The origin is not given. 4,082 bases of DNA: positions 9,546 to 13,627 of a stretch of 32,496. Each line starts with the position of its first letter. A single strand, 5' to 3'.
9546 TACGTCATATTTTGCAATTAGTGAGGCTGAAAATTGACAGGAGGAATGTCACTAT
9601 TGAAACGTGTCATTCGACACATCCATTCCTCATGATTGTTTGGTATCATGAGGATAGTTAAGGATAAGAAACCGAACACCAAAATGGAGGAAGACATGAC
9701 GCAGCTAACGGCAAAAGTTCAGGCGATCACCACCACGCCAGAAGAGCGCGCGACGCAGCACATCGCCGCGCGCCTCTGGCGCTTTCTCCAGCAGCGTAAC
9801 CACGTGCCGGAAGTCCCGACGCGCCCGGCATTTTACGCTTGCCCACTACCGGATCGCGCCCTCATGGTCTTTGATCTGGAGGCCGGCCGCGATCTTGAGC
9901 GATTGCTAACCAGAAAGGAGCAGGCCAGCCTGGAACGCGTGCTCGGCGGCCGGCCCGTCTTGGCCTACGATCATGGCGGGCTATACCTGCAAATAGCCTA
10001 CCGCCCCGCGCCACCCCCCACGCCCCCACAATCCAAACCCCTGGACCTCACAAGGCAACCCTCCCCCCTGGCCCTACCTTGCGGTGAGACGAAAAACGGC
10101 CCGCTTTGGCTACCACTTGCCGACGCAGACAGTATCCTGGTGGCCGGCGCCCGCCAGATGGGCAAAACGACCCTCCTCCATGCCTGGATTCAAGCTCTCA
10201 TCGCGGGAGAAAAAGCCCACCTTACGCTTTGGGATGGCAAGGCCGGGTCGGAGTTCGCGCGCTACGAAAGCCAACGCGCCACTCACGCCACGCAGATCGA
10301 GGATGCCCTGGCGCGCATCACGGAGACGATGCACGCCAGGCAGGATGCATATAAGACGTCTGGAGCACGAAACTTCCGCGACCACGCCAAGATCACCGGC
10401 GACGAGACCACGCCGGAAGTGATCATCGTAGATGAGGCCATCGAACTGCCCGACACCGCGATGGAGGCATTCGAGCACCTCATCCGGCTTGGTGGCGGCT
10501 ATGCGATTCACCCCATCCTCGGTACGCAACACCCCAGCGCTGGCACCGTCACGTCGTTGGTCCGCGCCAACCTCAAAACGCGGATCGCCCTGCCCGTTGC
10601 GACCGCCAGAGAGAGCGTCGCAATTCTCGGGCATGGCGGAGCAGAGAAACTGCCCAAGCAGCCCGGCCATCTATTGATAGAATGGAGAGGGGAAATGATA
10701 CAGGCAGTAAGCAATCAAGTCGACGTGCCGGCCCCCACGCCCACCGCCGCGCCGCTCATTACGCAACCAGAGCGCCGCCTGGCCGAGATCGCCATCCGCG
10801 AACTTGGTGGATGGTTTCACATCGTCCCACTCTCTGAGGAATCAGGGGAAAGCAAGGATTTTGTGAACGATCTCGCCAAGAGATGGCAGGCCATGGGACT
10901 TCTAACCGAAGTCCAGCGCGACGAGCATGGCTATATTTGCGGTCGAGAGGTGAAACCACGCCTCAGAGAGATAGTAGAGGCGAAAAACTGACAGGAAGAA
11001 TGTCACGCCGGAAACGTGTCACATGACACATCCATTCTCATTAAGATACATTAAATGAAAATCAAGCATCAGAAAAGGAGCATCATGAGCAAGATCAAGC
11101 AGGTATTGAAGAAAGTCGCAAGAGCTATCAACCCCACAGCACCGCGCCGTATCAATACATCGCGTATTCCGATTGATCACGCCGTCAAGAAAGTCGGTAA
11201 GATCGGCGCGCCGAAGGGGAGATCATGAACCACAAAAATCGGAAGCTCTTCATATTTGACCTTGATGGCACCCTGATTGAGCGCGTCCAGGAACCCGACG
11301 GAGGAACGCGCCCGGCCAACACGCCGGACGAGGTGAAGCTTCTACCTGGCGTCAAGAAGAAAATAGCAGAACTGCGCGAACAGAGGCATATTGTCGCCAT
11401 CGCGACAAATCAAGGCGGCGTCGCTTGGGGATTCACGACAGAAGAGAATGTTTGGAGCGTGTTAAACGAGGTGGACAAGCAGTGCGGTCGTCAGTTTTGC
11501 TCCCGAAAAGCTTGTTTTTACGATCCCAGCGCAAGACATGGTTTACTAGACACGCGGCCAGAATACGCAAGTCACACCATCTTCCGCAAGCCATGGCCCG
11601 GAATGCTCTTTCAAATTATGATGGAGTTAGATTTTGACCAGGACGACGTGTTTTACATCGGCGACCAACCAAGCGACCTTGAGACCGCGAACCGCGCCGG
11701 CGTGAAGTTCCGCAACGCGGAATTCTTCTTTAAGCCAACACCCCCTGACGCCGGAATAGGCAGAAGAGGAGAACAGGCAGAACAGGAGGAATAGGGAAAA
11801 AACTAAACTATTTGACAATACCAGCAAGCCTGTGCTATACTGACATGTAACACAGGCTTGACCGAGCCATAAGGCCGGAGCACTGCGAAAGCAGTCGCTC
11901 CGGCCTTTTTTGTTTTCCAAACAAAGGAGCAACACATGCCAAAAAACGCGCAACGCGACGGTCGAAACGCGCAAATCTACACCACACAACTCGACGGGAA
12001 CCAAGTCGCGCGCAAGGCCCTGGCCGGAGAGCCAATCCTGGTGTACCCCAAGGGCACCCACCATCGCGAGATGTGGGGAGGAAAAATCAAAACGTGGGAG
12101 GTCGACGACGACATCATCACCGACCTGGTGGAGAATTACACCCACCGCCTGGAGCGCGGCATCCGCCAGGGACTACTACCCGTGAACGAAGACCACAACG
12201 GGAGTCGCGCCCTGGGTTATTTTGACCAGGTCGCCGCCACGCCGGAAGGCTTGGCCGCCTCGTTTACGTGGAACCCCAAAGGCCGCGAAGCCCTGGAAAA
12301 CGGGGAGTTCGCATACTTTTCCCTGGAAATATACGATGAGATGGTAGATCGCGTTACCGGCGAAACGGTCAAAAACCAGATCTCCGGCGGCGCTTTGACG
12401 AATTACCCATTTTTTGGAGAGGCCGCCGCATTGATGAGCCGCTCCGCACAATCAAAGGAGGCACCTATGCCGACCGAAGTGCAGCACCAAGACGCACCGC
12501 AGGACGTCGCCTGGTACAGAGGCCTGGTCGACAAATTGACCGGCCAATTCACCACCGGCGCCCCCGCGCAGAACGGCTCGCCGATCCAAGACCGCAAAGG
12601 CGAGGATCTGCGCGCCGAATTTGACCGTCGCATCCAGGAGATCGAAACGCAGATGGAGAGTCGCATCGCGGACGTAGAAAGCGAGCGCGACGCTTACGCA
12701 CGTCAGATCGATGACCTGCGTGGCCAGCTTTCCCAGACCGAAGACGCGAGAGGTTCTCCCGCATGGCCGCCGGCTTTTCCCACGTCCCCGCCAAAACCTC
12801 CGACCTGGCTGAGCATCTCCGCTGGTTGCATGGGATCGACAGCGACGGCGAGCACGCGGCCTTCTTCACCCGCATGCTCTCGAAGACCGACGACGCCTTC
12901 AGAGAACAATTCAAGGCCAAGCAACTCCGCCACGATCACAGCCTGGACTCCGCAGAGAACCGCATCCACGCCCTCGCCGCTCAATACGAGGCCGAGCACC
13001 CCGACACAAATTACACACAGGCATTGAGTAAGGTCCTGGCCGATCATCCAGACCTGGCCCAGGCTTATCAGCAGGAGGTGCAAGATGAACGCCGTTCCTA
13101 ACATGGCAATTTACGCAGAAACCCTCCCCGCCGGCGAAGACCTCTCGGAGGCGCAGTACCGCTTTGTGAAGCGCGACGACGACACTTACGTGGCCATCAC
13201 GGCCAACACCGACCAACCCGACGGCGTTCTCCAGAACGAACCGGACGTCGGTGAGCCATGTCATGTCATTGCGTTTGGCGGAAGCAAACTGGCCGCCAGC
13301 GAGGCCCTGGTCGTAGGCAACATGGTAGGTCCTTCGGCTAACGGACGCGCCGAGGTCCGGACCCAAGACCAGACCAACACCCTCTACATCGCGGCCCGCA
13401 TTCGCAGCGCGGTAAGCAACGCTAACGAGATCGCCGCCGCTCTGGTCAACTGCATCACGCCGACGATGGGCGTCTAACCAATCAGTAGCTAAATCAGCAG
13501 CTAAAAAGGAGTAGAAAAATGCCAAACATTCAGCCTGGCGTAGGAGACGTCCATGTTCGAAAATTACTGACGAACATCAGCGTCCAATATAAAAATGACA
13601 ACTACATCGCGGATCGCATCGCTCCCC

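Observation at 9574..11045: About 65-bp structured direct repeats precisely bracket the FtsK-like gene and show a compensatory base change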

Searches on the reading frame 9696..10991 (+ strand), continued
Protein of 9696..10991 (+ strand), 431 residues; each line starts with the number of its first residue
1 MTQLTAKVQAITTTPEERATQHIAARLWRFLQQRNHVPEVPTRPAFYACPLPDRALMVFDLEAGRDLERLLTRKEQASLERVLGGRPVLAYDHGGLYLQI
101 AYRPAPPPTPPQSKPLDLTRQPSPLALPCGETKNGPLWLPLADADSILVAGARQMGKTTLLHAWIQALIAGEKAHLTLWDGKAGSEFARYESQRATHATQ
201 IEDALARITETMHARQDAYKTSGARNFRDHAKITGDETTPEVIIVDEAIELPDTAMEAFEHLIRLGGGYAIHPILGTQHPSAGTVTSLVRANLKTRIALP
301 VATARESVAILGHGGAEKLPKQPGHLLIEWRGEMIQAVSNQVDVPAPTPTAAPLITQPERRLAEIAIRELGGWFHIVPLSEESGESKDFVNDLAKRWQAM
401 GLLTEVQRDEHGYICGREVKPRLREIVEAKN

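Call 64: search_protein_families(library=phrogs, proteins=[L003:7573-7947:+, L003:8036-8413:+, L003:4801-5037:+, L003:2351-3127:+], max_evalue=0.01)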
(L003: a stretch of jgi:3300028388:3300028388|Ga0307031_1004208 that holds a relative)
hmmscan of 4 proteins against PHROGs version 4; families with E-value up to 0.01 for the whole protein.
L003:7573-7947:+ (124 aa): 0 families

L003:8036-8413:+ (125 aa): 0 families

L003:4801-5037:+ (78 aa): 0 families

L003:2351-3127:+ (258 aa): 2 families
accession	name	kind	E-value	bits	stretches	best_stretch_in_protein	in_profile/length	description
phrog_424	-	moron, auxiliary metabolic gene and host takeover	1.1e-34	121.2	1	3-244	158-390/460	phosphoadenosine phosphosulfate reductase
phrog_28782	-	unknown function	0.0001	23.5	1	130-214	9-95/154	-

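Call 65: search_protein_families(library=pfam, proteins=[L003:7573-7947:+, L003:8036-8413:+], max_evalue=0.01)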
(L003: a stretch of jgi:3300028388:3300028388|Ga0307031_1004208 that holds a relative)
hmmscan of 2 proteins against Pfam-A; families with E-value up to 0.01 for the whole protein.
L003:7573-7947:+ (124 aa): 0 families

L003:8036-8413:+ (125 aa): 0 families

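Call 72: search_protein_families(library=ncbifam, proteins=[window:9696-10991:+], max_evalue=0.01)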
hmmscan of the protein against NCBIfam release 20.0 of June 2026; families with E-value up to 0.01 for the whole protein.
window:9696-10991:+ (431 aa): 5 families
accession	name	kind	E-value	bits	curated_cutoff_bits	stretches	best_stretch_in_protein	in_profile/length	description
TIGR03925.1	T7SS_EccC_b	equivalog_domain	5.2e-13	48.1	346.55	2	201-346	142-293/564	type VII secretion protein EccCb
TIGR03924.1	T7SS_EccC_a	equivalog_domain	2.7e-12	46.3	509.15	1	148-328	454-654/673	type VII secretion protein EccCa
TIGR03928.1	T7_EssCb_Firm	equivalog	3.2e-10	38.3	778.4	2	242-319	582-661/1296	type VII secretion protein EssC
NF007615.0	PRK10263.1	equivalog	2.6e-08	32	1566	1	241-319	1142-1224/1355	DNA translocase FtsK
NF041296.1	RNAactase_tcmA_Halo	equivalog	0.009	14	700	0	193-259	261-328/746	tRNA(Met) cytidine acetyltransferase TmcA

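Call 89: search_protein_families(library=padloc, proteins=[window:9696-10991:+], max_evalue=0.01)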
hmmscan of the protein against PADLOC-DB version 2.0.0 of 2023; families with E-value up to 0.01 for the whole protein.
window:9696-10991:+ (431 aa): 6 families
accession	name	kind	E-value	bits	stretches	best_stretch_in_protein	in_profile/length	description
PDLC04140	mad8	-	2e-11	42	1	127-321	4-278/314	mads_8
PDLC02804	SspH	-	2.6e-08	29.8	1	130-323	1318-1530/1561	SspH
PDLC02806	SspH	-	4.1e-08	29.2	1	148-334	1541-1743/1766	SspH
PDLC04790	PDC-S01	-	0.0012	15.6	1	141-167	24-50/422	-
PDLC04789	PDC-S01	-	0.0038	14.3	1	144-168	17-41/375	-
PDLC04476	PDC-M16A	-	0.0049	13.3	1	145-269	26-144/691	-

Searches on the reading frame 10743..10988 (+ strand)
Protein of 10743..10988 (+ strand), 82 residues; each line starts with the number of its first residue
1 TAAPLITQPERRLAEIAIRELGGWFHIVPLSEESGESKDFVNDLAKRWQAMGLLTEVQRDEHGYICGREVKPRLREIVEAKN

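Call 76: search_solved_structures(query=A5, max_evalue=10)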
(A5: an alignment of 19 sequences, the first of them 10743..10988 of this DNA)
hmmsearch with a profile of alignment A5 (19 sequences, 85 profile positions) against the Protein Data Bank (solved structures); distinct sequences matched with E-value up to 10: 8.
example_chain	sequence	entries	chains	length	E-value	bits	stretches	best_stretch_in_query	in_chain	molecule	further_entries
5mhf_A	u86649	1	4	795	0.3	14.3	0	20-69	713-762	Mannosyl-oligosaccharide glucosidase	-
2a61_A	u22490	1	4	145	0.36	14.1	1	29-57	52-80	transcriptional regulator Tm0710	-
4ua1_A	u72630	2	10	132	0.48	13.7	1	25-67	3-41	Regulatory protein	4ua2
3cdl_A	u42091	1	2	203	0.55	13.5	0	3-27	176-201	Transcriptional regulator AefR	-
8rdu_R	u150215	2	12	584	0.84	12.9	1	26-67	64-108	TnsB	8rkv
7svw_A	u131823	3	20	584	0.84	12.9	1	26-67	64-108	TnsB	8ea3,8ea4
8aa5_AP1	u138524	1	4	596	0.86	12.9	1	26-67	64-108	TnsB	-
6mts_H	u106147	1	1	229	1.4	12.2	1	38-68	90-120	Antibody VRC43.03 Fab heavy chain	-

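Call 80: predict_structure(alignment_id=A5)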
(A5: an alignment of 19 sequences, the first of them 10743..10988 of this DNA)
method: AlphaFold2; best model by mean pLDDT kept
length: 82 residues; sequences in the alignment: 19
mean_pLDDT: 93.4   pTM: 0.79
mean pLDDT of the five models: 93.4, 92.8, 91.8, 91.1, 90.0
residues with pLDDT >= 90: 74; 70-90: 4; 50-70: 4; < 50: 0
segments of 3 or more residues with pLDDT < 50: none
pLDDT, mean of each block of 10 residues (from residue 1): 80 96 97 97 97 97 96 94 62
secondary structure, 60 per line:
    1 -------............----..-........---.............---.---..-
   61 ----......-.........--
elements in order: H8-19 H27-34 H38-50 E65-70 H72-80

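Call 82: fold_search(model_id=the predicted structure, library=pdb)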
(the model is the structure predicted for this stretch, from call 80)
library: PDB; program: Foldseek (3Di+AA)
matches with E <= 10: 1418; with E <= 0.001: 0
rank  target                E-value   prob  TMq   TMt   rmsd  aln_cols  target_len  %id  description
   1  2rdp                  8.8e-03  1.00  0.75  0.46   1.9        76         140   24  The structure of a MarR family protein from Bacillus stearothermophilus (released 2007-11-13)
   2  3eco_A                1.4e-02  1.00  0.76  0.48   2.2        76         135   12  Crystal structure of MepR, a transcription regulator of the Staphylococcus aureus multidrug efflux pump MepA (released 2009-02-10)
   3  2wte_A                1.9e-02  1.00  0.71  0.30   2.5        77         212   12  The structure of the CRISPR-associated protein, Csa3, from Sulfolobus solfataricus at 1.8 angstrom resolution. (released 2010-09-22)
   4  5k5q_B                2.0e-02  1.00  0.74  0.67   5.0        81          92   15  Structure of AspA-DNA complex: novel centromere bindng protein-centromere complex (released 2016-06-01)
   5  5ffx_D                2.0e-02  1.00  0.73  0.46   2.5        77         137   12  S. aureus MepR G34K Mutant (released 2016-12-21)
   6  4rgr_A                2.0e-02  1.00  0.68  0.43   2.6        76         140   18  Crystal Structure of Putative MarR Family Transcriptional Regulator HcaR from Acinetobacter sp. ADP (released 2015-03-04)
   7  6j05_B                2.0e-02  1.00  0.69  0.63   3.4        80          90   19  Structures of two ArsR As(III)-responsive repressors: implications for the mechanism of derepression (released 2019-07-03)
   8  6uvu_B                2.3e-02  1.00  0.73  0.55   2.2        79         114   18  Crystal structure of the AntR antimony-specific transcriptional repressor (released 2020-11-04)
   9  8efv_B                2.3e-02  1.00  0.67  0.19   2.8        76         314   17  Structure of single homo-hexameric Holliday junction ATP-dependent DNA helicase RuvB motor (released 2023-05-10)
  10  4rgu_B                2.3e-02  1.00  0.68  0.42   2.6        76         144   18  Crystal Structure of Putative MarR Family Transcriptional Regulator HcaR from Acinetobacter sp. ADP complexed with fer (released 2015-03-04)
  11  5k5q_A                2.8e-02  1.00  0.74  0.69   5.2        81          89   15  Structure of AspA-DNA complex: novel centromere bindng protein-centromere complex (released 2016-06-01)
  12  6fi9_A                2.8e-02  1.00  0.69  0.41   2.6        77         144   16  Crystal Structure of a zinc-responsive MarR family member, Lactococcus lactis ZitR (released 2019-02-20)
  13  5k5q_D                2.8e-02  1.00  0.72  0.66   5.0        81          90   12  Structure of AspA-DNA complex: novel centromere bindng protein-centromere complex (released 2016-06-01)
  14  2v79_B                2.8e-02  0.99  0.55  0.42   4.5        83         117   18  Crystal Structure of the N-terminal domain of DnaD from Bacillus Subtilis (released 2008-01-15)
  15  7pbl_A                3.0e-02  1.00  0.69  0.20   2.7        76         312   17  RuvAB branch migration motor complexed to the Holliday junction - RuvB AAA+ state s1 [t2 dataset] (released 2022-09-14)
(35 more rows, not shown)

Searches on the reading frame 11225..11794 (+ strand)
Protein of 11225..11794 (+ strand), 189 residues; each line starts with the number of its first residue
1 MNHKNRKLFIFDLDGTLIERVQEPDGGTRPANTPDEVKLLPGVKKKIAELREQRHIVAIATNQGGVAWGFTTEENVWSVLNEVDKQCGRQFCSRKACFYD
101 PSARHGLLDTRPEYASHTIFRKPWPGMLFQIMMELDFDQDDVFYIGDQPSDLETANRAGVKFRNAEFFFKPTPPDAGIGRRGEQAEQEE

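Call 10: search_protein_families(library=pfam, proteins=[window:11225-11794:+], max_evalue=0.01)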
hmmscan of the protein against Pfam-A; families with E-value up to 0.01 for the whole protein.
window:11225-11794:+ (189 aa): 6 families
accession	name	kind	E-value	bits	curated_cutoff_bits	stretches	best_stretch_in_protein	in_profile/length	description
PF13419.12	HAD_2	-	5.9e-15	56.3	23.8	1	118-162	131-175/178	Haloacid dehalogenase-like hydrolase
PF08645.17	PNK3P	-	1.7e-11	44.5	22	1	7-149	1-127/161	Polynucleotide kinase 3 phosphatase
PF00702.32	Hydrolase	-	4.1e-10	40.8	26.4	1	35-159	95-191/191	haloacid dehalogenase-like hydrolase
PF13242.12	Hydrolase_like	-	9e-07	29.2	22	1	120-161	2-44/75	HAD-hyrolase-like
PF13344.12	Hydrolase_6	-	0.0011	19.4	27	1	9-65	1-41/101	Haloacid dehalogenase-like hydrolase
PF08282.18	Hydrolase_3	-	0.0092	16.2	20.9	0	9-61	1-38/255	haloacid dehalogenase-like hydrolase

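Call 11: search_protein_families(library=phrogs, proteins=[window:11225-11794:+], max_evalue=0.001)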
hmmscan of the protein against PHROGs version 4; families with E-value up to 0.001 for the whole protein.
window:11225-11794:+ (189 aa): 2 families
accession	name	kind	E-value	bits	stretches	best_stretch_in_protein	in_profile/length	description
phrog_8468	-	other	0.00018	22.4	0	4-19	5-20/221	HAD-superfamily hydrolase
phrog_1238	-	moron, auxiliary metabolic gene and host takeover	0.00018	22.2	1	2-73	18-75/155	phosphoheptose isomerase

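Call 72: search_protein_families(library=ncbifam, proteins=[window:11225-11794:+], max_evalue=0.01)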
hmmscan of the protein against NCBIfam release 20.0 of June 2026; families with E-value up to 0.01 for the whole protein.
window:11225-11794:+ (189 aa): 27 families (the best 25 are shown)
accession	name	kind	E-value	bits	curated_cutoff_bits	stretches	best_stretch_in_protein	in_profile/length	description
TIGR01662.1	HAD-SF-IIIA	subfamily_domain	2.6e-20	73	44.6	1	7-162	1-135/141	HAD-IIIA family hydrolase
TIGR01656.1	Histidinol-ppas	subfamily_domain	2.8e-17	63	84.15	1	8-161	2-141/149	histidinol-phosphate phosphatase domain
NF006506.0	PRK08942.1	equivalog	8.6e-17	61.2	178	1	31-161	22-142/182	D-glycero-beta-D-manno-heptose 1,7-bisphosphate 7-phosphatase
TIGR01664.1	DNA-3'-Pase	equivalog_domain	9.2e-11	41.9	107.65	1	3-169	10-166/167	DNA 3'-phosphatase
TIGR00213.1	GmhB_yaeD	subfamily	2.7e-10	40.2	149.6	1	35-163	23-147/176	D-glycero-beta-D-manno-heptose 1,7-bisphosphate 7-phosphatase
NF050049.1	HBPPhtaseGmhB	domain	3.6e-08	33.4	250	1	51-161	41-139/171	D-glycero-alpha-D-manno-heptose-1,7-bisphosphate 7-phosphatase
NF009695.0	PRK13222.1-2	equivalog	1.5e-07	31.2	225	0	3-22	3-22/226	phosphoglycolate phosphatase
NF005264.0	PRK06769.1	equivalog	1.6e-07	31.3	217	1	14-80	12-70/175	HAD-IIIA family hydrolase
TIGR01549.1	HAD-SF-IA-v1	subfamily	3.6e-07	30.7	23.3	1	108-159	100-149/149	HAD-IA family hydrolase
TIGR01449.2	PGP_bact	equivalog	8.3e-07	28.7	180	1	121-167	140-186/213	phosphoglycolate phosphatase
NF003937.0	PRK05446.1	equivalog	1e-06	28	443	1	6-161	3-144/355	bifunctional histidinol-phosphatase/imidazoleglycerol-phosphate dehydratase HisB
NF009697.0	PRK13222.1-4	equivalog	1.6e-06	27.6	327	0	120-161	148-189/232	phosphoglycolate phosphatase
TIGR01261.1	hisB_Nterm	equivalog_domain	3.4e-06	26.7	140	1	7-161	3-142/161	histidinol-phosphatase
TIGR01663.1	PNK-3'Pase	equivalog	4.1e-06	25.5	502.8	1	6-83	164-238/520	bifunctional polynucleotide phosphatase/kinase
TIGR01454.1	AHBA_synth_RP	hypoth_equivalog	8.9e-06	25.5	246.65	0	121-162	130-171/205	AHBA synthesis associated protein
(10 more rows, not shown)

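Call 89: search_protein_families(library=padloc, proteins=[window:11225-11794:+], max_evalue=0.01)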
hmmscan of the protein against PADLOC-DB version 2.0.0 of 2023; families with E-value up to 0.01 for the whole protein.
window:11225-11794:+ (189 aa): 0 families

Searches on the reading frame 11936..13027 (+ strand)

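Call 10: search_protein_families(library=pfam, proteins=[window:11936-13027:+], max_evalue=0.01)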
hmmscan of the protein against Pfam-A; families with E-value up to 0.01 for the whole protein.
window:11936-13027:+ (363 aa): 2 families
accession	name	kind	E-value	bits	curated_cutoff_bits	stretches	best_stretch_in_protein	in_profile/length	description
PF10123.14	Mu-like_Pro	-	1.8e-10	41.3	25.2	1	37-220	4-153/330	Mu-like prophage I protein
PF07902.16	Gp58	-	0.001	18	34.5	1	195-259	204-266/594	gp58-like protein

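Call 11: search_protein_families(library=phrogs, proteins=[window:11936-13027:+], max_evalue=0.001)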
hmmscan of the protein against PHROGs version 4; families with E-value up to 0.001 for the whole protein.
window:11936-13027:+ (363 aa): 1 family
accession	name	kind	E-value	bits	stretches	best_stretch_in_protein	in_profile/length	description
phrog_328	-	head and packaging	1.9e-13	51.8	1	28-203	19-192/339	head maturation protease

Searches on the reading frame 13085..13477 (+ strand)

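Call 10: search_protein_families(library=pfam, proteins=[window:13085-13477:+], max_evalue=0.01)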
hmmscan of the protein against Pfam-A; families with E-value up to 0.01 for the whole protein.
window:13085-13477:+ (130 aa): 0 families

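Call 11: search_protein_families(library=phrogs, proteins=[window:13085-13477:+], max_evalue=0.001)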
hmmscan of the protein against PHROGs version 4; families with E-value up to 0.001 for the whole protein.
window:13085-13477:+ (130 aa): 1 family
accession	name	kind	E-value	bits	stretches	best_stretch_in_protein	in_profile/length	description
phrog_673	-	head and packaging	1.7e-11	45.6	1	8-125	18-132/260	head scaffolding protein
